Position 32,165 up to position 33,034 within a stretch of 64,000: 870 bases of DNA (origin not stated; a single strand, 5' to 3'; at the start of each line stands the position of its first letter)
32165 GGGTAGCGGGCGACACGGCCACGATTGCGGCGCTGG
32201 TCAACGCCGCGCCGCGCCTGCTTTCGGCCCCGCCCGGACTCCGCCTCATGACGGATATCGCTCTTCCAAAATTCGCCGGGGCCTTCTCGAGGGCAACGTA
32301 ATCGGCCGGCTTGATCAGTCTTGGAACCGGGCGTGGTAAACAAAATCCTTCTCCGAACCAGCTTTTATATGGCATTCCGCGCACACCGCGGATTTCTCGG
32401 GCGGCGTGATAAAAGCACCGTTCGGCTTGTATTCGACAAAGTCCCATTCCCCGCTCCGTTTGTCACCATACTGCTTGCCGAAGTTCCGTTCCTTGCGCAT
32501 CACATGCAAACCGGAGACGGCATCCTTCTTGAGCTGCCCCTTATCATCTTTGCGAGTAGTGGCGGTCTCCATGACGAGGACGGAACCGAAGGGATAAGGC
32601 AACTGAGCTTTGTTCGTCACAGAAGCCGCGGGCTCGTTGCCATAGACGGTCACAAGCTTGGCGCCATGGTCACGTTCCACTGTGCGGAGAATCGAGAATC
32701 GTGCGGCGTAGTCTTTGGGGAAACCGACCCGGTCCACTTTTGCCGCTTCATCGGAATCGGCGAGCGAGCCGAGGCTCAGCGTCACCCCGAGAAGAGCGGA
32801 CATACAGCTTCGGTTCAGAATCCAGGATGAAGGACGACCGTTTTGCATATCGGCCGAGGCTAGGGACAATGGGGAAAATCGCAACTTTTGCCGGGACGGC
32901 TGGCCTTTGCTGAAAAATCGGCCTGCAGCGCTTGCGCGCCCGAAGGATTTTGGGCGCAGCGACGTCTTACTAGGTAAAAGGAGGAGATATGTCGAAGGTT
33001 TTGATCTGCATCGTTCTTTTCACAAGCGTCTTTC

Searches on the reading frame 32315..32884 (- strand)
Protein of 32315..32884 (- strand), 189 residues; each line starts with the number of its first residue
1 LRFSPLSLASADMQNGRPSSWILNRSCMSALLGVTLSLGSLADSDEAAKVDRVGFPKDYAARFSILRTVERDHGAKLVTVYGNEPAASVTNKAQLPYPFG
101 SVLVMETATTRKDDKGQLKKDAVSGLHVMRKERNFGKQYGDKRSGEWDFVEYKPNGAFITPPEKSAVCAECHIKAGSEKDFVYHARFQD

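Call 44: search_protein_families(library=pfam, proteins=[window:32315-32884:-], max_evalue=0.0001)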
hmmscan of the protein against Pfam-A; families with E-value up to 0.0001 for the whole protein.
window:32315-32884:- (189 aa): 1 family
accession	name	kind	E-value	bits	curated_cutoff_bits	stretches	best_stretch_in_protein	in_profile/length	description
PF16694.10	Cytochrome_P460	-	5.7e-16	59.5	27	1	56-183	1-124/125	Cytochrome P460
